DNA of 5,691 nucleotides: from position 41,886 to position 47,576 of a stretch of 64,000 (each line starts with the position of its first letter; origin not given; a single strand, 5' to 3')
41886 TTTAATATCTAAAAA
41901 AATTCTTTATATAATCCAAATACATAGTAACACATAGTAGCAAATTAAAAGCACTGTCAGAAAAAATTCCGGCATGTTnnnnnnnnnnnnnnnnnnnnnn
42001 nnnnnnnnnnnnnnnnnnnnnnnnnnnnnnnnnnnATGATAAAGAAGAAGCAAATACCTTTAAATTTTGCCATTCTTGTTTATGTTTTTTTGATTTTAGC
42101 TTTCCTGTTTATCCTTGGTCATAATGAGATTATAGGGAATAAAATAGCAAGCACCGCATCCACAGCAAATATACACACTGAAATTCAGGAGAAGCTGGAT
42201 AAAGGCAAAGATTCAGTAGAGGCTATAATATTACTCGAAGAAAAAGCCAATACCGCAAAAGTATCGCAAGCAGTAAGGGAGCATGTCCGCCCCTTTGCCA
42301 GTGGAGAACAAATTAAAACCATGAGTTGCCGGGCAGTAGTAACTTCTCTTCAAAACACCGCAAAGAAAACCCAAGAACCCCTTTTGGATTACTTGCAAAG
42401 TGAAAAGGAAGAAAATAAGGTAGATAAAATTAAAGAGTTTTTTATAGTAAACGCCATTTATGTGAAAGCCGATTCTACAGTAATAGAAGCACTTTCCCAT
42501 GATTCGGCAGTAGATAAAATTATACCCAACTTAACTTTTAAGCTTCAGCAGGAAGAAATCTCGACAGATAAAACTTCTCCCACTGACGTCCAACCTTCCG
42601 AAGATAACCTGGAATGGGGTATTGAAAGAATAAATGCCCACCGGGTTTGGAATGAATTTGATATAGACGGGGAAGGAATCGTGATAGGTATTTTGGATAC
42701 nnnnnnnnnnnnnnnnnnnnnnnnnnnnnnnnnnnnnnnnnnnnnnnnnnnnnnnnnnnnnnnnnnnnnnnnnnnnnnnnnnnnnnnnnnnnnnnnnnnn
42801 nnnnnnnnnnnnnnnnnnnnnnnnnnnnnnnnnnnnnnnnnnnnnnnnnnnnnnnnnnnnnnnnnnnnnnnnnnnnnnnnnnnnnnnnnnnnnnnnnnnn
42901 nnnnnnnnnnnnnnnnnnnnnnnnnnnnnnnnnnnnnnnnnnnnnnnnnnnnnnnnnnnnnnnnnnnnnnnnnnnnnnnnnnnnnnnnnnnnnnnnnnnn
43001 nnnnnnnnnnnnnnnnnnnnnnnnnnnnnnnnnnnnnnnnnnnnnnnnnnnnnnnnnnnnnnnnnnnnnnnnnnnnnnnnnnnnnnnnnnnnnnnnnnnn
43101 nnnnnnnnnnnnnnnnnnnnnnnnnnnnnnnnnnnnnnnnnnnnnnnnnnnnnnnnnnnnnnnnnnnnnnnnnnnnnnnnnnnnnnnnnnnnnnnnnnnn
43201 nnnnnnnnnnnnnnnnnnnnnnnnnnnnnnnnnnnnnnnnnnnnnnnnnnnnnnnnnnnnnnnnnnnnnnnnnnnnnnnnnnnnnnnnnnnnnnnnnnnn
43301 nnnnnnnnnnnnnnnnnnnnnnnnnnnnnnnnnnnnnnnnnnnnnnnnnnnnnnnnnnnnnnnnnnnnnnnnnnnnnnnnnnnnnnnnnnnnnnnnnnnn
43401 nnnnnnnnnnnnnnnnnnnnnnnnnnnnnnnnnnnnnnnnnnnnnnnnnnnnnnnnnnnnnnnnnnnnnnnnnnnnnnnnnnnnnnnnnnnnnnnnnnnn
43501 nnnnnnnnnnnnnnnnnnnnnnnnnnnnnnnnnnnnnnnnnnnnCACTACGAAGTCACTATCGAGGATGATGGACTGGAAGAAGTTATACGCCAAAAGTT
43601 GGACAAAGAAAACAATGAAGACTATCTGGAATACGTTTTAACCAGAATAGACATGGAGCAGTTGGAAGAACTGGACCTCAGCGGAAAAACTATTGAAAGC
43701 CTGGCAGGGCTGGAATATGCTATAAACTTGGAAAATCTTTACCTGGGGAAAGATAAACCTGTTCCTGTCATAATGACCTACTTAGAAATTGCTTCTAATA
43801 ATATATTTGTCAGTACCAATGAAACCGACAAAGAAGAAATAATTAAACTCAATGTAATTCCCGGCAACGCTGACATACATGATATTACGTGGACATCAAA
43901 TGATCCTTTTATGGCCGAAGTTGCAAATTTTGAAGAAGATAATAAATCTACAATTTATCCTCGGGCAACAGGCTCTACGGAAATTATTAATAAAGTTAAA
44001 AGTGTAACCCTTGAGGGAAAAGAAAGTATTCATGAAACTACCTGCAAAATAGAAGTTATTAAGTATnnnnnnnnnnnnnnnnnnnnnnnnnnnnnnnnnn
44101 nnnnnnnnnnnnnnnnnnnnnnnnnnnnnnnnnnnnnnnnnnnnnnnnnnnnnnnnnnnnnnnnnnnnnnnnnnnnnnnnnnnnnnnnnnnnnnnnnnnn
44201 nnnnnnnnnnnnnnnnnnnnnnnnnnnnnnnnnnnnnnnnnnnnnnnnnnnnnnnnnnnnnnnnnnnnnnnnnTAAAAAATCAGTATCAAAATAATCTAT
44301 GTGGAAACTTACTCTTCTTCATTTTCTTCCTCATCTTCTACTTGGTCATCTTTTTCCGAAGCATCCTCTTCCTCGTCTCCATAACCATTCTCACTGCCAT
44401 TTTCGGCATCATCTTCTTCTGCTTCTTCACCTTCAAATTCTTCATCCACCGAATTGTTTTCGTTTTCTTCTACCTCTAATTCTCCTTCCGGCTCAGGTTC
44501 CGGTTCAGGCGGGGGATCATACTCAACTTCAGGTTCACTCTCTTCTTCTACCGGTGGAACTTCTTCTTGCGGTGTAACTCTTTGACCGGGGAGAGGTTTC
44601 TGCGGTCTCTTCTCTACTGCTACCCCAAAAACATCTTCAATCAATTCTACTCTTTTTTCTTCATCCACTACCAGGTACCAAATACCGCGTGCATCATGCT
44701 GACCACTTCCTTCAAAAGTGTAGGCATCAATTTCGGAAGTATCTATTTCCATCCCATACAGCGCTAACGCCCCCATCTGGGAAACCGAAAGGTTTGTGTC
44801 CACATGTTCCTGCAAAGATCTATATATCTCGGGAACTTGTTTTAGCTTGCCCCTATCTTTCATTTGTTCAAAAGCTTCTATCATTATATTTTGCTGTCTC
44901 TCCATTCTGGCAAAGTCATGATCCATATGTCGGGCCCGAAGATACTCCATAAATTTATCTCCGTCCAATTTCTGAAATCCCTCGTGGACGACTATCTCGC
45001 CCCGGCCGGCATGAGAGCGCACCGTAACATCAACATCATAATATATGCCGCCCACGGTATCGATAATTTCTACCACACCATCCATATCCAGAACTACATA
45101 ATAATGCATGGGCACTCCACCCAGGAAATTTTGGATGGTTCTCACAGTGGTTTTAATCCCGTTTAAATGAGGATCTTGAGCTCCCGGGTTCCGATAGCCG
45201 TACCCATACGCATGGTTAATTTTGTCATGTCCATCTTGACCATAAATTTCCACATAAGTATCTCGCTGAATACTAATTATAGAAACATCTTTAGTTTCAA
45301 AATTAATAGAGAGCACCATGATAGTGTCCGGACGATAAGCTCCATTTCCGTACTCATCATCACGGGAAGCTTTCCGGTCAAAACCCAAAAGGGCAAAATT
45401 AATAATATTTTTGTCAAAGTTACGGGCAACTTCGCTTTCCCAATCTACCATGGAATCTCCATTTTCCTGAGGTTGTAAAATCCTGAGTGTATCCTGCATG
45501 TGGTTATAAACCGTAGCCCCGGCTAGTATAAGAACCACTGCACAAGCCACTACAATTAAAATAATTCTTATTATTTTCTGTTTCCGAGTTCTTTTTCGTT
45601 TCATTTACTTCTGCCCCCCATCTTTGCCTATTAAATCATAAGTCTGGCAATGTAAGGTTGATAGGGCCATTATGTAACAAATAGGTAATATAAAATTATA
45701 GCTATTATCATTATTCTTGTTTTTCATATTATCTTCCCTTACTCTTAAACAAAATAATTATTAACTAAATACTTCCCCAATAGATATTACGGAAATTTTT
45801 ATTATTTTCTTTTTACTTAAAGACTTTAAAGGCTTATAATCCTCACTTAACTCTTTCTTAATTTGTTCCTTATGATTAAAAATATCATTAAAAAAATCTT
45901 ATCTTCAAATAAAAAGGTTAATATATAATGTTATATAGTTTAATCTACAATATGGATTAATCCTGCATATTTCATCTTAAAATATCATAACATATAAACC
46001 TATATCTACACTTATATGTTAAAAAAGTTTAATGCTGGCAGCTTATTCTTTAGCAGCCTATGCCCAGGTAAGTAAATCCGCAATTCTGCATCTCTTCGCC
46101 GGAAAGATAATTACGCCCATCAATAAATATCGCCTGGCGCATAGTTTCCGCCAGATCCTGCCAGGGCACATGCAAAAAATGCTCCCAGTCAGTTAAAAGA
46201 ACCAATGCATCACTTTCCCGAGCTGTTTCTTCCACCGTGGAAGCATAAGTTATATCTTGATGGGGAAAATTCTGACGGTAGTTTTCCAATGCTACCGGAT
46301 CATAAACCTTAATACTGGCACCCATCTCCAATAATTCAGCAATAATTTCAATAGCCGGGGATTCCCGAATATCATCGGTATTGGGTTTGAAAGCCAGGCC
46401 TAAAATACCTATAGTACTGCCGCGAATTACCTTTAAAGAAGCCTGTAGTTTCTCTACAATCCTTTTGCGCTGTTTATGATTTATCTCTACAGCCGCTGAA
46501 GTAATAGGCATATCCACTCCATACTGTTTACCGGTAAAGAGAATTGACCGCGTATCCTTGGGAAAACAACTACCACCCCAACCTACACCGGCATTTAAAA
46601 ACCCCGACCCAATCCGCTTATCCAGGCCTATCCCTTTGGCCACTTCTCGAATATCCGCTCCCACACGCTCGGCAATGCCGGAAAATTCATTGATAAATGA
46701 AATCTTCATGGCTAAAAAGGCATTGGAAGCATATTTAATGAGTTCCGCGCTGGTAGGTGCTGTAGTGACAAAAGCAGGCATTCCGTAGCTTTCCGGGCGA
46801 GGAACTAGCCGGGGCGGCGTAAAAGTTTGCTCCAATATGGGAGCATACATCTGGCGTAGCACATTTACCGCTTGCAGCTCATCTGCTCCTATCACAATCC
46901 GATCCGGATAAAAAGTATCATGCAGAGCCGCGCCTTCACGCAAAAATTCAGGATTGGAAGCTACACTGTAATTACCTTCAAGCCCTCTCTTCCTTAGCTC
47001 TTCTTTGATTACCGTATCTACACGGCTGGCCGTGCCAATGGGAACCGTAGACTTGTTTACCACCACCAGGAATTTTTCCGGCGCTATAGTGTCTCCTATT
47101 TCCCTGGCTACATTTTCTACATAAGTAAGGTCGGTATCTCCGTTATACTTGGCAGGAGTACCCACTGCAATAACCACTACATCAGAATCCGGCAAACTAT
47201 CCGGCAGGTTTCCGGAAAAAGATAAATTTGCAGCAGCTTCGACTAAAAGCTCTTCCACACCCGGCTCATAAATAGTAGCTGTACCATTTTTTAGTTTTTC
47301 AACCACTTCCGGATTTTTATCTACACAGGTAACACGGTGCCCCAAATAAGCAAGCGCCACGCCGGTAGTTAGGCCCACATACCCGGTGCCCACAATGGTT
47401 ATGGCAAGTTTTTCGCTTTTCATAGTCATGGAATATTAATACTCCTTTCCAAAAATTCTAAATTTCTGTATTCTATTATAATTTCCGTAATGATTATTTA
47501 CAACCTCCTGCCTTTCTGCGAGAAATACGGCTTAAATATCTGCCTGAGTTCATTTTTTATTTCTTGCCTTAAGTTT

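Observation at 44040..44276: Type-I dockerin module at the C-terminus of an LRR-containing subtilase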

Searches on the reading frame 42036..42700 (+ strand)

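Call 44: search_protein_families(library=pfam, proteins=[window:42036-42700:+], max_evalue=10)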
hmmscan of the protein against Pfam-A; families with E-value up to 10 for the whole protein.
window:42036-42700:+ (221 aa): 3 families
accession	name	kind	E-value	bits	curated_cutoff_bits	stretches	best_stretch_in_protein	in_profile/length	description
PF05922.21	Inhibitor_I9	-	0.0053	17.8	21.2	1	111-170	29-81/82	Peptidase inhibitor I9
PF20393.3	Pro_CA_2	-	0.061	14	30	1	104-152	8-55/125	Putative carbonic anhydrase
PF07431.17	DUF1512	-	0.33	11.1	25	1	99-139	32-75/177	Protein of unknown function (DUF1512) N-terminal domain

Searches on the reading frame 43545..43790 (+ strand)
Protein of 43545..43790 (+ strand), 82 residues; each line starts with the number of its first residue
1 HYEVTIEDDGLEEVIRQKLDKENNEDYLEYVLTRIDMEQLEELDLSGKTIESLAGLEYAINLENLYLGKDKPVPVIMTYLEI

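Call 44: search_protein_families(library=pfam, proteins=[window:43545-43790:+], max_evalue=10)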
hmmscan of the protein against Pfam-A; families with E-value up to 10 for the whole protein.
window:43545-43790:+ (82 aa): 3 families
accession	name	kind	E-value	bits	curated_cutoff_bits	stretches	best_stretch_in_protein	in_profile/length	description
PF12799.13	LRR_4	-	0.0076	16.9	27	1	39-68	2-32/44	Leucine Rich repeats (2 copies)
PF13817.11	DDE_Tnp_IS66_C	-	0.053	14.2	30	1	23-43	12-33/39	IS66 C-terminal element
PF00439.30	Bromodomain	-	0.13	12.6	21.7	1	12-60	14-61/84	Bromodomain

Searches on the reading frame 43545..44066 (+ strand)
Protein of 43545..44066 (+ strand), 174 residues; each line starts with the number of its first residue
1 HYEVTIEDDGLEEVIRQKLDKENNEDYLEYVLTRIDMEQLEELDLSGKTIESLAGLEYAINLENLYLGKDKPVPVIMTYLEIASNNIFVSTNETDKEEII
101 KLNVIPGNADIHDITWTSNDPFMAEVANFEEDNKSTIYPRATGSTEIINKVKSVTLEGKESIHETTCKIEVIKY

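Call 45: search_solved_structures(query=window:43545-44066:+, max_evalue=10, show_alignments=2)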
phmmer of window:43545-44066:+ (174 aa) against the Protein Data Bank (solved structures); distinct sequences matched with E-value up to 10: 43.
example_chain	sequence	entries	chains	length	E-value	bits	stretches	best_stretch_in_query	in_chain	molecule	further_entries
1d0b_A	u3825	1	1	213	0.00012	25.2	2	7-73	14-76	INTERNALIN B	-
1oto_A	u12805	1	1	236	0.00016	24.8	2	32-75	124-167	Internalin B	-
6dbf_A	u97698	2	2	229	0.00018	24.7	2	7-72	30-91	Listeria virulence factor InlB | InlB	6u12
2wqw_A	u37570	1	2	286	0.00022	24.3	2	6-72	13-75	INTERNALIN B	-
2wqx_A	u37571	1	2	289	0.00028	24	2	33-75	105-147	INTERNALIN B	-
1h6t_A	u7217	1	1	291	0.00043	23.4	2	6-72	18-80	INTERNALIN B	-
2uzx_A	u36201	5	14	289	0.00044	23.4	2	6-72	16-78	INTERNALIN B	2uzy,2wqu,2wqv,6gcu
6dbg_A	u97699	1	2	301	0.00048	23.3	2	6-72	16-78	Internalin B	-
4aw4_A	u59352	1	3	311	0.00071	22.7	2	6-81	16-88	INTERNALIN B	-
1otn_A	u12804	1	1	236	0.0009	22.4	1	32-75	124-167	Internalin B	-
1otm_A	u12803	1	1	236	0.00092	22.3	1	32-75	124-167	internalin B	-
7nms_A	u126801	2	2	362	0.001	22.2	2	6-72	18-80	Internalin B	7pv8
9qr5_A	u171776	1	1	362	0.001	22.2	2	6-72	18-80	Internalin B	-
2y5q_A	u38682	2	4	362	0.001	22.1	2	6-72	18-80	INTERNALIN B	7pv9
9qr4_A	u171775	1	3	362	0.0011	22.1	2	6-72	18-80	Internalin B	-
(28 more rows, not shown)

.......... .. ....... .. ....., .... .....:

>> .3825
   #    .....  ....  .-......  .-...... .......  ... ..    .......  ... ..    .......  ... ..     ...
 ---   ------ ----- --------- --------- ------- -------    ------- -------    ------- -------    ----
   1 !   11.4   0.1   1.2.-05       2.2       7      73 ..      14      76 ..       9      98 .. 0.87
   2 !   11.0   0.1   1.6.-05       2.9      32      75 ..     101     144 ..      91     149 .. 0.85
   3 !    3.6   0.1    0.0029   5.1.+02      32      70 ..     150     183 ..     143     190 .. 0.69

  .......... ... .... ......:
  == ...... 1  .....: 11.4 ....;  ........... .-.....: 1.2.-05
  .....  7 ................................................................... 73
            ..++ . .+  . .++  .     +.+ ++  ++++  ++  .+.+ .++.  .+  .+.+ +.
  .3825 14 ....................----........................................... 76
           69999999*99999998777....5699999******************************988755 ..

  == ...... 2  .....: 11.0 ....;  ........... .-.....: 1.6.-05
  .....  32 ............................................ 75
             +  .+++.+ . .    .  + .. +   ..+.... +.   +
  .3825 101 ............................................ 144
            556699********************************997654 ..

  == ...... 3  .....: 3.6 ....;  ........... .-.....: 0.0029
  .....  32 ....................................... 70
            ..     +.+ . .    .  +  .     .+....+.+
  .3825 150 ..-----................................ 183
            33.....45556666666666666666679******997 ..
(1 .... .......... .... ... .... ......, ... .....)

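Call 59: predict_structure(alignment_id=A4)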
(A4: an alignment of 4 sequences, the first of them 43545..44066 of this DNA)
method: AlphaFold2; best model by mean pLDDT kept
length: 174 residues; sequences in the alignment: 4
mean_pLDDT: 48.0   pTM: 0.42
mean pLDDT of the five models: 48.0, 46.9, 46.7, 45.8, 43.5
residues with pLDDT >= 90: 0; 70-90: 21; 50-70: 49; < 50: 104
segments of 3 or more residues with pLDDT < 50: 1-19, 21-98, 106-109
pLDDT, mean of each block of 10 residues (from residue 1): 36 47 42 35 30 32 28 32 36 41 52 73 72 66 70 59 62 53
secondary structure, 60 per line:
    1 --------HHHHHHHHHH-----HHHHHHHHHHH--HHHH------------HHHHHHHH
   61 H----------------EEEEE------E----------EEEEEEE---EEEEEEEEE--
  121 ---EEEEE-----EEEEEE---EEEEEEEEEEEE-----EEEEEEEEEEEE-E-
elements in order: H9-18 H24-34 H37-40 H53-61 E78-82 E100-106 E110-118 E124-128 E134-139 E143-154 E160-171

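Call 68: fold_search(model_id=the predicted structure, library=pdb)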
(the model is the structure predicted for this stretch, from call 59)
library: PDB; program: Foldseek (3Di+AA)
matches with E <= 10: 1415; with E <= 0.001: 1
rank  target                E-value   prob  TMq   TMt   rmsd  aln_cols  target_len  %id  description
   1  5szo_B                9.9e-04  1.00  0.38  0.18   4.2       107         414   10  Protocadherin Gamma B7 extracellular cadherin domains 1-4 P41212 crystal form (released 2016-10-19)
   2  6d5a                  1.2e-03  1.00  0.33  0.19   5.6       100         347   14  Crystal structure of L,D-transpeptidase 5 from Mycobacterium tuberculosis in apo form (released 2019-02-27)
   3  2l04_MODEL_1_A        1.7e-03  1.00  0.36  0.63   6.9       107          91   16  The Solution Structure of the C-terminal Ig-like Domain of the Bacteriophage Lambda Tail Tube Protein (released 2010-09-22)
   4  4z7a                  1.8e-03  1.00  0.34  0.20   5.6       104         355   13  Structural and biochemical characterization of a non-functionally redundant M. tuberculosis (3,3) L,D-Transpeptidase, Ld (released 2015-09-02)
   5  6arq_D                2.4e-03  1.00  0.38  0.23   3.6       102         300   15  Crystal structure of CD96 (D1) bound to CD155/necl-5 (D1-3) (released 2018-11-21)
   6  3j9f_9                2.4e-03  1.00  0.35  0.58   4.0       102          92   13  Poliovirus complexed with soluble, deglycosylated poliovirus receptor (Pvr) at 4 degrees C (released 2015-02-11)
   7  1uus                  2.4e-03  1.00  0.37  0.17   5.4       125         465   14  Structure of an activated Dictyostelium STAT in its DNA-unbound form (released 2004-03-26)
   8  7z4f_G                2.6e-03  1.00  0.34  0.07   5.4        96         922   16  Tail of phage SU10 genome release intermediate (released 2022-08-17)
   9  5v5x_D                3.1e-03  1.00  0.38  0.18   4.2       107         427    8  Protocadherin gammaB7 EC3-6 cis-dimer structure (released 2017-11-01)
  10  1uur                  3.1e-03  1.00  0.36  0.17   5.7       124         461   14  Structure of an activated Dictyostelium STAT in its DNA-unbound form (released 2004-03-26)
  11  4fqp_A                3.6e-03  1.00  0.35  0.22   4.0       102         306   13  Crystal structure of human Nectin-like 5 full ectodomain (D1-D3) (released 2012-08-22)
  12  5szo_A                5.7e-03  1.00  0.38  0.18   4.3       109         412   11  Protocadherin Gamma B7 extracellular cadherin domains 1-4 P41212 crystal form (released 2016-10-19)
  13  7z4b_DW               6.4e-03  0.99  0.30  0.07  25.5       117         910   20  Bacteriophage SU10 virion (C1) (released 2022-12-28)
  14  4aq1_C                7.5e-03  1.00  0.30  0.09   4.9        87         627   16  Structure of the SbsB S-layer protein of Geobacillus stearothermophilus PV72p2 in complex with nanobody KB6 (released 2012-06-13)
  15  4zfq                  7.5e-03  1.00  0.33  0.19   5.3       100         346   14  Structure of M. tuberculosis (3,3) L,D-Transpeptidase, LdtMt5. (Meropenen-adduct form) (released 2015-09-02)
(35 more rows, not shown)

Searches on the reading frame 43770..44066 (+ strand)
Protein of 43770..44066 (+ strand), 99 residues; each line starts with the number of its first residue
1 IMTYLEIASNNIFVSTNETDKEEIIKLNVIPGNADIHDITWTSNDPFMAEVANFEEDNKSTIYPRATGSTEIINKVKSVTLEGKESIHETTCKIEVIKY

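Call 44: search_protein_families(library=pfam, proteins=[window:43770-44066:+], max_evalue=10)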
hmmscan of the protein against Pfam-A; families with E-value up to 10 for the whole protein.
window:43770-44066:+ (99 aa): 1 family
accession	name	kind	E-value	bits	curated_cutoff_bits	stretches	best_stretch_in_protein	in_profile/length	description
PF02368.24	Big_2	-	0.051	14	22.8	1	28-73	25-65/79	Bacterial Ig-like domain (group 2)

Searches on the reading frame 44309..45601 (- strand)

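Call 24: search_protein_families(library=pfam, proteins=[window:44309-45601:-], max_evalue=0.001)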
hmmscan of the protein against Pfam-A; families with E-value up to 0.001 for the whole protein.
window:44309-45601:- (430 aa): 1 family
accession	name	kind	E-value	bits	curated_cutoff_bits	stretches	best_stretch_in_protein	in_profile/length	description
PF03816.19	LytR_cpsA_psr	-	1.5e-36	126.2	24.6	1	90-248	1-149/150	LytR_cpsA_psr family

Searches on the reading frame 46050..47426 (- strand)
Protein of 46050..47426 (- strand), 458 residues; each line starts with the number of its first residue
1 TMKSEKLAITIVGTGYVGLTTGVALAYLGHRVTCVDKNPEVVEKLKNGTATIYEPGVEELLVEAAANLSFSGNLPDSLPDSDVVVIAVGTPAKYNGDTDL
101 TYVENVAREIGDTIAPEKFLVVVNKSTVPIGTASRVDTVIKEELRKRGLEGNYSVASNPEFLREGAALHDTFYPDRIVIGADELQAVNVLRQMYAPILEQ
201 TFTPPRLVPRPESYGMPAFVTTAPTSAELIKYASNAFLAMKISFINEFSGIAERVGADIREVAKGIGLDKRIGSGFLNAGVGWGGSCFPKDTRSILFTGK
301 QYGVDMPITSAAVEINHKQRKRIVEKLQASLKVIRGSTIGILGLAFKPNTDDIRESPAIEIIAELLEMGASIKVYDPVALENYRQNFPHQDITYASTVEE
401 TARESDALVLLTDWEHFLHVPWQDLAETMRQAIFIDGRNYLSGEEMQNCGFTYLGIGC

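Call 24: search_protein_families(library=pfam, proteins=[window:46050-47426:-], max_evalue=0.001)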
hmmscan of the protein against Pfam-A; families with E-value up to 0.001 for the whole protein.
window:46050-47426:- (458 aa): 12 families
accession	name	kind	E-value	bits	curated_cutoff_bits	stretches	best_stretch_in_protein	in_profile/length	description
PF03721.20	UDPG_MGDP_dh_N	-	1.3e-56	191.6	27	1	9-192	3-186/187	UDP-glucose/GDP-mannose dehydrogenase family, NAD binding domain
PF03720.21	UDPG_MGDP_dh_C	-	4.2e-36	123.9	30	1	340-441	1-101/103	UDP-glucose/GDP-mannose dehydrogenase family, UDP binding domain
PF00984.24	UDPG_MGDP_dh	-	2.4e-35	121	25.4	1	226-317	2-93/94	UDP-glucose/GDP-mannose dehydrogenase family, central domain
PF02558.23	ApbA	-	2.4e-07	30.9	22.2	1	9-88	1-74/150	Ketopantoate reductase PanE/ApbA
PF01210.29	NAD_Gly3P_dh_N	-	3.7e-05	24.2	23.1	1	9-148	2-126/158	NAD-dependent glycerol-3-phosphate dehydrogenase N-terminus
PF00070.33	Pyr_redox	-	6.2e-05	23.9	22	1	9-54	2-47/82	Pyridine nucleotide-disulphide oxidoreductase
PF01262.27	AlaDh_PNT_C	-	0.00017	21.5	23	1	8-93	30-105/214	Alanine dehydrogenase/PNT, C-terminal domain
PF01266.30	DAO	-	0.00035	20.6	27.9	1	9-43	2-36/353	FAD dependent oxidoreductase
PF02826.25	2-Hacid_dh_C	-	0.00043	20.2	25.1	0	8-62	38-90/178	D-isomer specific 2-hydroxyacid dehydrogenase, NAD binding domain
PF07992.20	Pyr_redox_2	-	0.00043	20.2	26.1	0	8-54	144-190/291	Pyridine nucleotide-disulphide oxidoreductase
PF02737.24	3HCDH_N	-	0.00047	20.6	22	1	9-88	2-86/180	3-hydroxyacyl-CoA dehydrogenase, NAD binding domain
PF02254.24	TrkA_N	-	0.00072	20.3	23.8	0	9-59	1-52/116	TrkA-N domain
